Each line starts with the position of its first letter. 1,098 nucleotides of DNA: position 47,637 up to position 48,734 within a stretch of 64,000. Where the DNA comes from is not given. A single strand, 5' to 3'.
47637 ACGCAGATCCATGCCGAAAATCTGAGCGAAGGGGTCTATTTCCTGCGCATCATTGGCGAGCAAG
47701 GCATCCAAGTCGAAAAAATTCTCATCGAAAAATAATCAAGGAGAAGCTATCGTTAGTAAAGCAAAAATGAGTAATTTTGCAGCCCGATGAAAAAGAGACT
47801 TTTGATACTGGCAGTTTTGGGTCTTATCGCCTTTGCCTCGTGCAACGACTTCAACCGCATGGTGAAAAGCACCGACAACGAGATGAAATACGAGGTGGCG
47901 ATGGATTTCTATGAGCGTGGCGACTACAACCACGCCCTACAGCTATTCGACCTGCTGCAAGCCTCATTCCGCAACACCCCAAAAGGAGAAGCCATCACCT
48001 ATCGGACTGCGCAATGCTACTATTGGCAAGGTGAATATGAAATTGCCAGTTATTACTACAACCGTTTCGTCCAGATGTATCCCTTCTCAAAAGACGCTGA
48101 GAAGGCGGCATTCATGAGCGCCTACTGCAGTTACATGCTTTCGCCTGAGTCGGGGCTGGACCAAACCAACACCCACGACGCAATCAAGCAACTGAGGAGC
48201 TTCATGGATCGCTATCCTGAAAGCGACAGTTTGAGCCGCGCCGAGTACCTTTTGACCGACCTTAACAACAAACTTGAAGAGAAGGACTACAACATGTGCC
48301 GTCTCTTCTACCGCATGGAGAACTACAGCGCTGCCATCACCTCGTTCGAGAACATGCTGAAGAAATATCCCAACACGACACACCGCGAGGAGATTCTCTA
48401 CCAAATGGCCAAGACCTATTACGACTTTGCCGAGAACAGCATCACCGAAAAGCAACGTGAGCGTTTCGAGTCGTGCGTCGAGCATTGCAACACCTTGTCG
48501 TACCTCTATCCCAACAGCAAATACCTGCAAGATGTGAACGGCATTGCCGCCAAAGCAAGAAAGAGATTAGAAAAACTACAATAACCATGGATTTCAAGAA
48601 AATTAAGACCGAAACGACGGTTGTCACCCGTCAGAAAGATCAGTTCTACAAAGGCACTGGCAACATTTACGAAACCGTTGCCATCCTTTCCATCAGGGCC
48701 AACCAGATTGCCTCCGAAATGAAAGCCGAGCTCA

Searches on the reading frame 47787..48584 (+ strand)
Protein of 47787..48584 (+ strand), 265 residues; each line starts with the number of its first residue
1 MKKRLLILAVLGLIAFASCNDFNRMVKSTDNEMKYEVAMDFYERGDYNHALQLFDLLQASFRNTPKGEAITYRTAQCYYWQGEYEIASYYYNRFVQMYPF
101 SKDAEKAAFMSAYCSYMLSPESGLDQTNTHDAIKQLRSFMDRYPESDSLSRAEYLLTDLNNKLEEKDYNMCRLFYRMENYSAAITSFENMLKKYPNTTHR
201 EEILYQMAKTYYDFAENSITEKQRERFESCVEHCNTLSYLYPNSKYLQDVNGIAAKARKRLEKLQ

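Call 78: find_encoding_contigs(protein=window:47787-48584:+, flank=10000, max_places=1)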
Protein window:47787-48584:+ (265 aa): 5 contigs read that carry it; 1 place shown.
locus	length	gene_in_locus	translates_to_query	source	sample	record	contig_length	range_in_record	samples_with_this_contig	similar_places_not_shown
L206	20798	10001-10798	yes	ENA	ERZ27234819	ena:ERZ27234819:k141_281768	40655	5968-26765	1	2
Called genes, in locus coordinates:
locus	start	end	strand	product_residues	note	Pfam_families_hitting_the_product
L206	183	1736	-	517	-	PF00072:Response_reg, PF08665:PglZ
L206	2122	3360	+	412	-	PF01966:HD (weak), PF19276:HD_assoc_2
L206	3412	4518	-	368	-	PF16410:DUF5018, PF22243:DUF5018-rel (faint), PF16410:DUF5018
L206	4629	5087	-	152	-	-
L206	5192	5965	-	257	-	PF00753:Lactamase_B, PF23023:Anti-Pycsar_Apyc1, PF12706:Lactamase_B_2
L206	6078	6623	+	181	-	PF21857:DUF6913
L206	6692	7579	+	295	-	PF00701:DHDPS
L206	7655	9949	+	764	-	PF00246:Peptidase_M14, PF13620:CarboxypepD_reg, PF00801:PKD (weak), PF18911:PKD_4, PF00431:CUB, PF18962:Por_Secre_tail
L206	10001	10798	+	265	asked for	PF07719:TPR_2 (faint), PF13174:TPR_6 (faint), PF13371:TPR_9 (faint), PF13428:TPR_14 (faint), PF13525:YfiO, PF13432:TPR_16 (faint), PF14559:TPR_19 (faint)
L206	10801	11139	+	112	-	PF01192:RNA_pol_Rpb6 (weak)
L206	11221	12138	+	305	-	PF16119:DUF4835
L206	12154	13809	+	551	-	PF02463:SMC_N, PF13175:AAA_15, PF13476:AAA_23 (weak), PF13304:AAA_21 (faint)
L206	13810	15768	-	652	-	PF13734:Inhibitor_I69, PF01640:Peptidase_C10, PF18962:Por_Secre_tail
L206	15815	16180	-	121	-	-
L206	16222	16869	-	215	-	PF13709:DUF4159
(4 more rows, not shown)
